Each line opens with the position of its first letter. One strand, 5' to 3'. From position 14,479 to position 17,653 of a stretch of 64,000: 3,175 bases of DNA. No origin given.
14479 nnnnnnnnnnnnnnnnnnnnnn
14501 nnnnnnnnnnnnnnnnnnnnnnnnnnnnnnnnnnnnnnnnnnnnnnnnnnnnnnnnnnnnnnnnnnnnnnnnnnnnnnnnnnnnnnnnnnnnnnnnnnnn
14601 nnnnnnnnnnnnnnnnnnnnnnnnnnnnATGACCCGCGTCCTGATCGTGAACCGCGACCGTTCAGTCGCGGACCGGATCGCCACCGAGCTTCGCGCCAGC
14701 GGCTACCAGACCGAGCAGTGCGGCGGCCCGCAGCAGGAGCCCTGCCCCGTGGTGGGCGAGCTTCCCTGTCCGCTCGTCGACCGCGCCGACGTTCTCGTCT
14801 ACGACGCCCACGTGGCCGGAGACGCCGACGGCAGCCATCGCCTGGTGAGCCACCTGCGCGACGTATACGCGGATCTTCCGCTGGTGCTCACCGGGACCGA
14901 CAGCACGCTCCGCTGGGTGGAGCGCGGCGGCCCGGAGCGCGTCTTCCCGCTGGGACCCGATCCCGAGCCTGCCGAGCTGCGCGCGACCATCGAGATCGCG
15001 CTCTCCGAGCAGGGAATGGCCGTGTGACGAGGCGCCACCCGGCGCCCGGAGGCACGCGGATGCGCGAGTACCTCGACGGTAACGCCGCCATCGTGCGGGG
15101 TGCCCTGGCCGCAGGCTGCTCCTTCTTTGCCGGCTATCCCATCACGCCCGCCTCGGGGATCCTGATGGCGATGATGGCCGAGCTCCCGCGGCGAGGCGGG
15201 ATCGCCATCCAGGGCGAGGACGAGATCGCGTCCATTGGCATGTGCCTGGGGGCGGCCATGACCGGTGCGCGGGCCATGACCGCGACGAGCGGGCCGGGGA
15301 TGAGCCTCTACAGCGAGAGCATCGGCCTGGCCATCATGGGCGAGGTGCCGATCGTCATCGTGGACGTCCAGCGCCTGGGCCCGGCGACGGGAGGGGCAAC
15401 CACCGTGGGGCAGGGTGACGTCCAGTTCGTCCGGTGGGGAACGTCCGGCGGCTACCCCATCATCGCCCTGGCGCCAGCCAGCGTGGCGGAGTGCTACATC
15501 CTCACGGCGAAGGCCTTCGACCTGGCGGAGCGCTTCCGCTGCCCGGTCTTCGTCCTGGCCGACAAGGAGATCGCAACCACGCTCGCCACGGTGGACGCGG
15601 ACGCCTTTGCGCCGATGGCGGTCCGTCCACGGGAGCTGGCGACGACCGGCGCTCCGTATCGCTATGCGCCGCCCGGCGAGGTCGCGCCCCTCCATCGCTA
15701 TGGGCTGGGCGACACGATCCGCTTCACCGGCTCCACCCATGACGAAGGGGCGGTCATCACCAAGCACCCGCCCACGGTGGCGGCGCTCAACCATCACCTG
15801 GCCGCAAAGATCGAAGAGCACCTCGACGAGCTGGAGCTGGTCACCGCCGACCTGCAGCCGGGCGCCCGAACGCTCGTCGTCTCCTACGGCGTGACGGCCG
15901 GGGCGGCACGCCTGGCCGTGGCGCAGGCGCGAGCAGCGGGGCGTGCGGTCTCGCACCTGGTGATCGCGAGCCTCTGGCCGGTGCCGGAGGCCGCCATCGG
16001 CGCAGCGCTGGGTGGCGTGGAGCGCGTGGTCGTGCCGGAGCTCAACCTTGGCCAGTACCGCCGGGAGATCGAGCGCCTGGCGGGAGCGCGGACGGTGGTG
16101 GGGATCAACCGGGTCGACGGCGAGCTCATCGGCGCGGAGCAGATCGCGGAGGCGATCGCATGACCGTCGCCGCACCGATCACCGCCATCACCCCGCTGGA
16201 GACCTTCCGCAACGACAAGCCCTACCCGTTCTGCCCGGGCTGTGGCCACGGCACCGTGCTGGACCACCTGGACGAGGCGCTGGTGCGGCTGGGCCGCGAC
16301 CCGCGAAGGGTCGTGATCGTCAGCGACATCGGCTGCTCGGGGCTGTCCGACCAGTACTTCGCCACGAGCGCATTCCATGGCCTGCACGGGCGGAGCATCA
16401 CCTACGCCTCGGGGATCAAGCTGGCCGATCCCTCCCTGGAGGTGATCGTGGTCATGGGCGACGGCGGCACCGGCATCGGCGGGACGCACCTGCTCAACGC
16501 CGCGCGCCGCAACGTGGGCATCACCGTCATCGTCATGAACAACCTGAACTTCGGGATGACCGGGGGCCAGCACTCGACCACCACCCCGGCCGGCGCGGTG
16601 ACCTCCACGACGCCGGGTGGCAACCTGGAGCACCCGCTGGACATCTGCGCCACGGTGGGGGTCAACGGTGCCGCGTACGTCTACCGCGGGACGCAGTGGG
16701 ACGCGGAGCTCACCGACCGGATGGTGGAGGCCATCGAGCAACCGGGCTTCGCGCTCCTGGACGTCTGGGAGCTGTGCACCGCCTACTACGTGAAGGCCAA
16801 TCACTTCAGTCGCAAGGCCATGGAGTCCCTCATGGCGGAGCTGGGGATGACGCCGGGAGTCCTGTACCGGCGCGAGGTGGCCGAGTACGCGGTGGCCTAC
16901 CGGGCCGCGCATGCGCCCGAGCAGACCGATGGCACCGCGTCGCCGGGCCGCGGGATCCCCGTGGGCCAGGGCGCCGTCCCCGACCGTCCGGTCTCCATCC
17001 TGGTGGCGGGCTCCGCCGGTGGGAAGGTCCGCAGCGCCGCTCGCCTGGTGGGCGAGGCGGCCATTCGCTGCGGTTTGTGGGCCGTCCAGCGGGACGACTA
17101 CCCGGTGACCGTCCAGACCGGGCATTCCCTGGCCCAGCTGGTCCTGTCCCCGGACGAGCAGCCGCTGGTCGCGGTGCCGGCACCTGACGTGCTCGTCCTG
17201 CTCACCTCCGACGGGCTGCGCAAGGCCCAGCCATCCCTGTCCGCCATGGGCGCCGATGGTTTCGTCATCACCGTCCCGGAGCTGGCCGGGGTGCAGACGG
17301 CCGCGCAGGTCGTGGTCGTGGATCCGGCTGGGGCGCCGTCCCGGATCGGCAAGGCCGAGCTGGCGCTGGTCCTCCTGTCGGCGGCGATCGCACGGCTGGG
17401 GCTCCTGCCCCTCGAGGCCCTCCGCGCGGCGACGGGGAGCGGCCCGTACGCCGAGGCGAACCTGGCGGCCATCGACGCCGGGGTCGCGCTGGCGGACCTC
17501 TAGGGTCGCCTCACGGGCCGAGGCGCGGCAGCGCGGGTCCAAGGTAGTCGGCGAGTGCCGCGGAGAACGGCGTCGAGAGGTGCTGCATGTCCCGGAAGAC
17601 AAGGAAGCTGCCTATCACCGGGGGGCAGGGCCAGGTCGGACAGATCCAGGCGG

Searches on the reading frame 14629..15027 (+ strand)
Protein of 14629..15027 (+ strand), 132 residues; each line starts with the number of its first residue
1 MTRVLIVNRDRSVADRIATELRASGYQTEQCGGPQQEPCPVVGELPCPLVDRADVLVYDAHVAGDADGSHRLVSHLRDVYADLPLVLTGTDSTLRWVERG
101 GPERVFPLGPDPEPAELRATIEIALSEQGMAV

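Call 9: search_protein_families(library=pfam, proteins=[window:14629-15027:+])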
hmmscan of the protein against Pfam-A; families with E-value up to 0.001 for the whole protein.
window:14629-15027:+ (132 aa): 0 families

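Call 11: find_encoding_contigs(protein=window:14629-15027:+, flank=3000, max_places=6)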
Protein window:14629-15027:+ (132 aa): 1 contig read that carries it; 1 place shown.
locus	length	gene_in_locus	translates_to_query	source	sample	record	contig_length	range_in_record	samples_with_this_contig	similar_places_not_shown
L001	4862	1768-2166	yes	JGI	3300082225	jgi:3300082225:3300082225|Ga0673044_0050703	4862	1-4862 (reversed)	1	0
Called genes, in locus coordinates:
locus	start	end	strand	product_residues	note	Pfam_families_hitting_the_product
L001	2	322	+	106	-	?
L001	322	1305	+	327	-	PF02729:OTCace_N, PF00185:OTCace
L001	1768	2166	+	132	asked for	-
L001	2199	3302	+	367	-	PF01855:POR_N, PF17147:PFOR_II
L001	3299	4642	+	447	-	PF02775:TPP_enzyme_C, PF01558:POR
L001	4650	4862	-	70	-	?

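Call 12: find_homologous_proteins(query=window:14629-15024:+)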
Query window:14629-15024:+ (132 aa): 233 proteins with E <= 0.001 among 277 candidates; the best 120 are listed.
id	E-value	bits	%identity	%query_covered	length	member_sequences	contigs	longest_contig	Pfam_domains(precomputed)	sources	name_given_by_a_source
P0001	3.9e-82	291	100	100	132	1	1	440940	-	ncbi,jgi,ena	jgi:hypothetical protein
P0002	1.5e-71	257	87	100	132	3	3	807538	-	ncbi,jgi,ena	jgi:DNA-binding NtrC family response regulator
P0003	1.1e-64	234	80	100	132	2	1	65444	-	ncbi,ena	-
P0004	1.4e-63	231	80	100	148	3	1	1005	-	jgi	jgi:CheY-like chemotaxis protein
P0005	2.1e-61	224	79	100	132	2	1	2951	-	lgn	-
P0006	4.3e-61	223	77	100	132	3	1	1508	-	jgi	-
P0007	9.5e-57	209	73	100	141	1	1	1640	-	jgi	jgi:hypothetical protein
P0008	3.1e-55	204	71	100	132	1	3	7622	-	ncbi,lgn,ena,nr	ncbi:MAG TPA: hypothetical protein VFS32_08315 [Candidatus Limnocylindrales bacterium]|nr:hypothetic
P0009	3.7e-55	204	72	100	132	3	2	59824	-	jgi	jgi:DNA-binding NtrC family response regulator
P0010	5.3e-55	203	71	99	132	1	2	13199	-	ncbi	-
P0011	6.7e-55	203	70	100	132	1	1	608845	-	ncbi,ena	-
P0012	3.7e-54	200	70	100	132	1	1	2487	-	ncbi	-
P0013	1.1e-53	199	69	100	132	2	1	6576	-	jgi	jgi:CheY-like chemotaxis protein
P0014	1.4e-53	198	67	100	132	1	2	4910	-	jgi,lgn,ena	jgi:DNA-binding NtrC family response regulator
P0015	1.9e-52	195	68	100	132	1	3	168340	-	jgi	jgi:DNA-binding response OmpR family regulator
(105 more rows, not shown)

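Call 14: find_related_loci(query=A1, collection=genome_contigs, flank=2500)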
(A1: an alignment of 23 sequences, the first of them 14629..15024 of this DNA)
Query A1 (132 aa) in genome_contigs; peptide patterns used: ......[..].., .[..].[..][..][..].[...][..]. (x = any residue, [..] = any of these).
286 stretches matched a pattern; 245 encode a relative of the query (tblastn E <= 1e-3); the best 80 are kept; 80 distinct loci.
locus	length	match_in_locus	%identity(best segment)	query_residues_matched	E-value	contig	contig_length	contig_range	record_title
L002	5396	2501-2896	87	1-132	4e-75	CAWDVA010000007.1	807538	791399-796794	MAG: uncultured Chloroflexia bacterium isolate MFD05684.bin.1.348 genome assembly, contig: contig_27992, whole genome sh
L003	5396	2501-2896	82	1-132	6e-70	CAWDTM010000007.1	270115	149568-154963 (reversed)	MAG: uncultured Chloroflexia bacterium isolate MFD05442.bin.1.16 genome assembly, contig: contig_75882, whole genome sho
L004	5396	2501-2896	80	1-132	2e-69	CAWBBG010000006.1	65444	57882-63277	MAG: uncultured Chloroflexia bacterium isolate MFD02923.bin.2.22 genome assembly, contig: contig_22734, whole genome sho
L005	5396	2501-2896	77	1-132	5e-65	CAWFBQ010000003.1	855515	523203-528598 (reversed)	MAG: uncultured Chloroflexia bacterium isolate MFD02416.bin.1.124 genome assembly, contig: contig_25880, whole genome sh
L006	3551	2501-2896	73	1-132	2e-60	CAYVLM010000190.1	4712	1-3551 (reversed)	MAG TPA_asm: uncultured Steroidobacteraceae bacterium isolate binchicken_co116_443 genome assembly, contig: NODE_23350_l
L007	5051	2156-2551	71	1-132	3e-59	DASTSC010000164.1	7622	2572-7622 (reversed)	MAG TPA_asm: Candidatus Limnocylindrales bacterium isolate SMAG_U2270 k141_1177876, whole genome shotgun sequence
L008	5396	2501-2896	70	1-132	6e-57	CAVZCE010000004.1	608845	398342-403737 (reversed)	MAG: uncultured Chloroflexia bacterium isolate MFD01721.bin.1.54 genome assembly, contig: contig_22060, whole genome sho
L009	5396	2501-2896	67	1-132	4e-56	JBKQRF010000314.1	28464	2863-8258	MAG: Candidatus Limnocylindrales bacterium isolate MGr2D2E2F__bin_5 MGr2D2E2F_000000274891, whole genome shotgun sequenc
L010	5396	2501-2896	67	1-132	3e-55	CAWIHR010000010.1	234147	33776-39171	MAG: uncultured Chloroflexia bacterium isolate MFD03726.bin.2.159 genome assembly, contig: contig_12877, whole genome sh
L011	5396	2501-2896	63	1-132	1e-54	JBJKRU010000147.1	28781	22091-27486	MAG: Candidatus Limnocylindrales bacterium isolate Bin_66 S1Ck127_1684787_flag_1_multi_8.9648_len_28781, whole genome sh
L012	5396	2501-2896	64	1-132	2e-54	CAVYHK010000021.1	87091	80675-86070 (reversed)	MAG: uncultured Bacteroidetes bacterium isolate MFD03726.bin.1.238 genome assembly, contig: contig_20078, whole genome s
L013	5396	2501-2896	63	1-132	2e-54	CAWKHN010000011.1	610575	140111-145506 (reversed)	MAG: uncultured Chloroflexia bacterium isolate MFD02416.bin.1.50 genome assembly, contig: contig_1588, whole genome shot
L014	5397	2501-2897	77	1-132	4e-54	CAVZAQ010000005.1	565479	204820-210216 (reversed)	MAG: uncultured Chloroflexia bacterium isolate MFD01721.bin.3.65 genome assembly, contig: contig_29781, whole genome sho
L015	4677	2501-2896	64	1-132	4e-53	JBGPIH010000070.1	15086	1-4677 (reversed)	MAG: Candidatus Limnocylindria bacterium isolate OBJ_0618_7090110_339 k141_1739688_length_15086_cov_20.5296, whole genom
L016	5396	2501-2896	64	1-132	4e-53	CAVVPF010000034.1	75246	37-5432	MAG: uncultured Chloroflexia bacterium isolate MFD03638.bin.2.5 genome assembly, contig: contig_687, whole genome shotgu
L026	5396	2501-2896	60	1-132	5e-50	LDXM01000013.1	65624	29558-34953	MAG: Chloroflexi bacterium CSP1-4 XU10_C0013, whole genome shotgun sequence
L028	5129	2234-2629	62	1-132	1e-49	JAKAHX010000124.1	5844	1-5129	MAG: Chloroflexi bacterium isolate WY3.bin147 NODE_27856_length_5844_cov_3.896799, whole genome shotgun sequence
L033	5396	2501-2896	59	1-132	2e-45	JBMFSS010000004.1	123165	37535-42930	MAG: Candidatus Limnocylindrales bacterium isolate KM4345-31 NODE_24_length_123165_cov_8.633588, whole genome shotgun se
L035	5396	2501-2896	58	1-132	5e-46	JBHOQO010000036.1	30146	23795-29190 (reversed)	MAG: Chloroflexota bacterium isolate A0_19 coassembly_Ak141_227667, whole genome shotgun sequence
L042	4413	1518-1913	59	1-132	8e-44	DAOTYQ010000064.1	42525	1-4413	MAG TPA_asm: Chloroflexota bacterium isolate H27_376 k135_5473229, whole genome shotgun sequence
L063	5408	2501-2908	50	1-132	3e-38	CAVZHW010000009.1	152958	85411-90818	MAG: uncultured Chloroflexia bacterium isolate MFD02416.bin.2.200 genome assembly, contig: contig_54247, whole genome sh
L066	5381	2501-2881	45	1-127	1e-30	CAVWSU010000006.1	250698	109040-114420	MAG: uncultured Chloroflexia bacterium isolate MFD01299.bin.2.23 genome assembly, contig: contig_2036, whole genome shot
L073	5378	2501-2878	44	1-126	8e-30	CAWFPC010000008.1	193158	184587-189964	MAG: uncultured Chloroflexia bacterium isolate MFD05567.bin.2.62 genome assembly, contig: contig_31824, whole genome sho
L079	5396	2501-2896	43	1-132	7e-30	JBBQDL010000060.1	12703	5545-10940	MAG: Candidatus Limnocylindrales bacterium isolate Co_metawrap_1175 Cmw_1175_k141_12790194_length_12703_cov_16.9898, who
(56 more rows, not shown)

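Call 29: find_encoding_contigs(protein=P0002, flank=1500, max_places=10)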
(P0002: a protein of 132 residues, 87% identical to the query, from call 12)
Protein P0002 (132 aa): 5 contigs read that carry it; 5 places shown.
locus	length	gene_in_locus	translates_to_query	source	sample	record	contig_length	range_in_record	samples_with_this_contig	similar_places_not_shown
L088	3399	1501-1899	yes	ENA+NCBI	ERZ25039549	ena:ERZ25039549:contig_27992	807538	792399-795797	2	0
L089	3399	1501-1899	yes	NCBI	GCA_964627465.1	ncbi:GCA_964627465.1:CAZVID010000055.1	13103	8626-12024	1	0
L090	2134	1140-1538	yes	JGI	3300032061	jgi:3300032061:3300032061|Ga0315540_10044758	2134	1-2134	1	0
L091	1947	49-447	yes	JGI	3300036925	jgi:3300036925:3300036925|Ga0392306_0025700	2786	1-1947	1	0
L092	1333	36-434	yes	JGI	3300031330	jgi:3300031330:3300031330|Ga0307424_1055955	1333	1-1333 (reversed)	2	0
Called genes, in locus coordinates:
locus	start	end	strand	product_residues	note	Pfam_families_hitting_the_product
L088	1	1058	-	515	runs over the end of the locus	PF03023:MurJ, PF01554:MatE (weak)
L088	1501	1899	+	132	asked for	-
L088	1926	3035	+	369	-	PF01855:POR_N, PF17147:PFOR_II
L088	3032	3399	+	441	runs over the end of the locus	PF02775:TPP_enzyme_C, PF01558:POR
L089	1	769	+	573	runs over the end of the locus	PF00583:Acetyltransf_1, PF13673:Acetyltransf_10 (faint), PF13508:Acetyltransf_7, PF00202:Aminotran_3, PF01212:Beta_elim_lyase (weak)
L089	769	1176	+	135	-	-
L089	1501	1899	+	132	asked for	-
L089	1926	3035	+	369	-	PF01855:POR_N, PF17147:PFOR_II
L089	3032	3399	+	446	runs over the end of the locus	PF02775:TPP_enzyme_C, PF01558:POR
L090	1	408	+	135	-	?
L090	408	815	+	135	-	-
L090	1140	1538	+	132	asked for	-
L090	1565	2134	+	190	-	?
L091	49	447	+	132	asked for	-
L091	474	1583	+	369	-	PF01855:POR_N, PF17147:PFOR_II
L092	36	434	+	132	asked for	-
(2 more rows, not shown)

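Call 30: find_encoding_contigs(protein=P0005, flank=1500, max_places=10)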
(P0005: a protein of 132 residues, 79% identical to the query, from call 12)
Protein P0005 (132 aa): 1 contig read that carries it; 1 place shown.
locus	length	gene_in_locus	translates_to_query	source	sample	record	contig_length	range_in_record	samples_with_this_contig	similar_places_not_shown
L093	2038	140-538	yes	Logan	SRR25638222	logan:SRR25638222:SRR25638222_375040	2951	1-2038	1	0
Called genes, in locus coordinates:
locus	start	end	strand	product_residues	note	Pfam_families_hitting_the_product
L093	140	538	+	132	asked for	-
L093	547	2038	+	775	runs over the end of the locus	PF13549:ATP-grasp_5, PF13380:CoA_binding_2, PF13607:Succ_CoA_lig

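Call 47: search_solved_structures(query=A1, max_evalue=1, show_alignments=1)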
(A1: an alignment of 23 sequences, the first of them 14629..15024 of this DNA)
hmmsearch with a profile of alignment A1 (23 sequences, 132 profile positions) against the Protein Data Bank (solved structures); distinct sequences matched with E-value up to 1: 98 (the best 60 are shown).
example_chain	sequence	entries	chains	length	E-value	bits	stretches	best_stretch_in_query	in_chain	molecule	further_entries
6i38_A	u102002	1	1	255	8.2e-06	29.2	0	94-115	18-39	nv2Pizza6-AYW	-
6i37_A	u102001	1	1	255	9.2e-06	29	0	94-115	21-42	nv1Pizza6-AYW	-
6i39_A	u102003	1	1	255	9.5e-06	29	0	94-115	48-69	v31Pizza6-AYW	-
6i3b_A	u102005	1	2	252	2.9e-05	27.4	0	94-115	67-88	cPizza6-AYW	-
6f0q_A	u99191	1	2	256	3.3e-05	27.2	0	94-115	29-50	Pizza6-AYW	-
6i3a_A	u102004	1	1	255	0.00015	25.1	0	94-115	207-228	v22Pizza6-AYW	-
3f6p_A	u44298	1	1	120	0.0029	20.9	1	3-97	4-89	Transcriptional regulatory protein yycF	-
2zwm_A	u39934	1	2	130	0.0037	20.6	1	3-97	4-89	Transcriptional regulatory protein yycF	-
3t6k_A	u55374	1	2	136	0.0037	20.6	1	4-56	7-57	Response regulator receiver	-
4d6x_A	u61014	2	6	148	0.01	19.2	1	47-102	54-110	BACTERIAL REGULATORY, FIS FAMILY PROTEIN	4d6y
6f0s_A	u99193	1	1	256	0.011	19.1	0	94-115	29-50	Pizza6-SYW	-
5m7n_A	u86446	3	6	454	0.062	16.6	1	47-99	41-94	Nitrogen assimilation regulatory protein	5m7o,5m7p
1hrh_A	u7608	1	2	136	0.072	16.4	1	95-132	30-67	RIBONUCLEASE H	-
4qag_A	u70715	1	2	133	0.072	16.4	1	95-132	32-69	Reverse transcriptase/ribonuclease H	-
3k2p_A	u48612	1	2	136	0.073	16.4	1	95-132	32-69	Reverse Transcriptase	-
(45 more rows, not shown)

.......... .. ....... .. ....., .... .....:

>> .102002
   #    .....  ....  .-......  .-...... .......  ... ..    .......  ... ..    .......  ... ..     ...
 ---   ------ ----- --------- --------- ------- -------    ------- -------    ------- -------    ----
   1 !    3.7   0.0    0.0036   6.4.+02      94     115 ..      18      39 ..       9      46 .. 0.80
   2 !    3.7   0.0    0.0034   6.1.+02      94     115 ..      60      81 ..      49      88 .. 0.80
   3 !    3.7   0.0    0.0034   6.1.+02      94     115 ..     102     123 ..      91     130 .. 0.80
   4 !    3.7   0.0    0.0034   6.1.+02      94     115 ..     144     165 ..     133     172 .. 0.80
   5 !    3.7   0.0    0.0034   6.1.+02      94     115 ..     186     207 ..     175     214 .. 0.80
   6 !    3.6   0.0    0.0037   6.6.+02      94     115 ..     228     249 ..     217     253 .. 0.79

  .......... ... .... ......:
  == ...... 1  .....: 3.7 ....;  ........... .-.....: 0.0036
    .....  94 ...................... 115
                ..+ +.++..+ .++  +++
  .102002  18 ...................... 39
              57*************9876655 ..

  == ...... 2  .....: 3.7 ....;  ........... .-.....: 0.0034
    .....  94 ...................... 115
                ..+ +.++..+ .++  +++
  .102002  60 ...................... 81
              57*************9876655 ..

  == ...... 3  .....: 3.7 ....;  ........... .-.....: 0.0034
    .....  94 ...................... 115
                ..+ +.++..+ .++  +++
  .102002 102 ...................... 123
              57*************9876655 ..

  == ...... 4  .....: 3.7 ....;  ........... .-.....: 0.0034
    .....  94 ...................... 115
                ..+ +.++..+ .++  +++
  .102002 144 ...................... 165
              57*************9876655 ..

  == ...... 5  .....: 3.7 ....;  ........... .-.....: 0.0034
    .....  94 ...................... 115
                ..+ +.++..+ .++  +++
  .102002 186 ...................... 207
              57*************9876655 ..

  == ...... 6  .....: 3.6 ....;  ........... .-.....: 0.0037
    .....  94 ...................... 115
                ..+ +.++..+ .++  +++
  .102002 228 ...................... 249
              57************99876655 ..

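Call 48: search_protein_families(library=pfam, alignment_id=A1, max_evalue=1)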
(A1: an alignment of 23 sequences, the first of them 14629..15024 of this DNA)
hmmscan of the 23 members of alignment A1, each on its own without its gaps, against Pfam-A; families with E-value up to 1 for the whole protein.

A. member 1, window:14629-15024:+ (132 aa): 0 families

B. families by the number of members that match (of 23 scanned): 9 families
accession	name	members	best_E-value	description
PF00072.30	Response_reg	14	0.0029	Response regulator receiver domain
PF19742.4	DUF6231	5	0.011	Family of unknown function (DUF6231)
PF16918.11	PknG_TPR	1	0.06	Protein kinase G tetratricopeptide repeat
PF06110.17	TXD17-like_Trx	1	0.082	Thioredoxin domain-containing protein 17-like, thioredoxin domain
PF11334.13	DUF3136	1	0.095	Protein of unknown function (DUF3136)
PF01488.26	Shikimate_DH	1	0.12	Shikimate / quinate 5-dehydrogenase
PF24165.1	TMP_C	1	0.17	Tape measure protein C-terminal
PF04413.22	Glycos_transf_N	1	0.22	3-Deoxy-D-manno-octulosonic-acid transferase (kdotransferase)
PF00941.27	FAD_binding_5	1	0.25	FAD binding domain in molybdopterin dehydrogenase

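Call 86: search_protein_families(library=pfam, proteins=[L028:2744-4708:+, L026:2982-5000:+, L035:2993-5362:+, L033:2997-4763:+, L063:3000-4928:+, L042:2035-3153:+, L012:2920-4233:+, L079:2920-4680:+, L066:3073-4140:+, L073:2914-3360:+], max_evalue=0.00001)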
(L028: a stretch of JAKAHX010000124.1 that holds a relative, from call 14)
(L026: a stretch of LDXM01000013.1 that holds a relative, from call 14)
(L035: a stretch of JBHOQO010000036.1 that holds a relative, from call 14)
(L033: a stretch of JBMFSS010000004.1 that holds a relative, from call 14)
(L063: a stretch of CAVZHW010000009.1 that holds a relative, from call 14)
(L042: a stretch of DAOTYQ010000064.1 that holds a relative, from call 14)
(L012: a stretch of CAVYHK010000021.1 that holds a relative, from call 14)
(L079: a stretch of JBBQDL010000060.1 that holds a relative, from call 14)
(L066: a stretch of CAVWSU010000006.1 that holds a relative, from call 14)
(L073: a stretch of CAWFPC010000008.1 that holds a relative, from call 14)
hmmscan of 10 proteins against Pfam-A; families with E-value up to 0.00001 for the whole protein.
L028:2744-4708:+ (654 aa): 1 family
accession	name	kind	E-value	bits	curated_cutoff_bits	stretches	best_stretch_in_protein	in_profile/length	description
PF00496.27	SBP_bac_5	-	3.4e-67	227.6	32.4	1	201-567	2-366/368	Bacterial extracellular solute-binding proteins, family 5 Middle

L026:2982-5000:+ (672 aa): 1 family
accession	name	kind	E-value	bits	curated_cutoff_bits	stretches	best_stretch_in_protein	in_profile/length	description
PF00491.26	Arginase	-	4.1e-29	102.3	22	1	381-669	2-276/280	Arginase family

L035:2993-5362:+ (789 aa): 0 families

L033:2997-4763:+ (588 aa): 1 family
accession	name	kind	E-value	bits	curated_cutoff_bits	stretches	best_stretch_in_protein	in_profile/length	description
PF00496.27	SBP_bac_5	-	1e-67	229.3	32.4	1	135-501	2-366/368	Bacterial extracellular solute-binding proteins, family 5 Middle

L063:3000-4928:+ (642 aa): 3 families
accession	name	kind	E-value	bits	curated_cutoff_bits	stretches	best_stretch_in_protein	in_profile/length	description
PF01326.24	PPDK_N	-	7.2e-56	190.3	27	3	82-310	79-221/328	Pyruvate phosphate dikinase, AMP/ATP-binding domain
PF00391.29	PEP-utilizers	-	1.6e-22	79.3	23.1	1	440-521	3-72/72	PEP-utilising enzyme, mobile domain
PF02896.24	PEP-utilizers_C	-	1.1e-09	38.4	22.8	1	540-597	6-63/293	PEP-utilising enzyme, PEP-binding domain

L042:2035-3153:+ (372 aa): 1 family
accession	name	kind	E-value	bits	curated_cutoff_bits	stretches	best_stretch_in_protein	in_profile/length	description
PF04055.27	Radical_SAM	-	3.8e-17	63.4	29.5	1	87-238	4-162/166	Radical SAM superfamily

L012:2920-4233:+ (437 aa): 2 families
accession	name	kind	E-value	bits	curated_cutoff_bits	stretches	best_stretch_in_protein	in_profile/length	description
PF00175.26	NAD_binding_1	-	6.7e-15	56.1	22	1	278-387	1-106/109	Oxidoreductase NAD-binding domain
PF00970.30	FAD_binding_6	-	1.4e-07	32.2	21.1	1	177-266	7-97/99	Oxidoreductase FAD-binding domain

L079:2920-4680:+ (586 aa): 2 families
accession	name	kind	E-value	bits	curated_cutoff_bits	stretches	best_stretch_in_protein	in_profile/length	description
PF03949.21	Malic_M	-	5.6e-72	242.6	23.5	1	294-552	1-256/258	Malic enzyme, NAD binding domain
PF00390.24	malic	-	2.3e-69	233.3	23.1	1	104-284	1-182/182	Malic enzyme, N-terminal domain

L066:3073-4140:+ (355 aa): 1 family
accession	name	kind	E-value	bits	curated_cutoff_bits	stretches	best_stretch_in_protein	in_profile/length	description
PF00456.26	Transketolase_N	-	1.3e-18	67.6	22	1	124-299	80-262/334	Transketolase, thiamine diphosphate binding domain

L073:2914-3360:+ (148 aa): 1 family
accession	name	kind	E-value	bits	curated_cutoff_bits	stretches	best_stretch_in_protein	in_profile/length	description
PF00571.33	CBS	-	1.7e-31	108.8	24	2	20-71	1-52/57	CBS domain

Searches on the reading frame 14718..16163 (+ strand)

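Call 9: search_protein_families(library=pfam, proteins=[window:14718-16163:+])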
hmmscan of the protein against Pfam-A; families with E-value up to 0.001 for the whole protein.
window:14718-16163:+ (481 aa): 2 families
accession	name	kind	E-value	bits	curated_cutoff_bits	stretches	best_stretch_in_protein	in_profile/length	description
PF01855.24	POR_N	-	5.2e-51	174.1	27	1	128-292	2-165/231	Pyruvate flavodoxin/ferredoxin oxidoreductase, thiamine diP-bdg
PF17147.9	PFOR_II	-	1.5e-12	48.2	27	1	383-476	1-102/102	Pyruvate:ferredoxin oxidoreductase core domain II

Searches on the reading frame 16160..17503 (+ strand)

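Call 9: search_protein_families(library=pfam, proteins=[window:16160-17503:+])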
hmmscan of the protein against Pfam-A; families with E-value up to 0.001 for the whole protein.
window:16160-17503:+ (447 aa): 2 families
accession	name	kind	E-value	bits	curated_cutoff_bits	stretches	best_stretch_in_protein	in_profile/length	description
PF02775.26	TPP_enzyme_C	-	8.6e-29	100.7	21.9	1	56-202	1-151/151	Thiamine pyrophosphate enzyme, C-terminal TPP binding domain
PF01558.24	POR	-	3.5e-09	37.5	27.4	1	291-442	6-172/173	Pyruvate ferredoxin/flavodoxin oxidoreductase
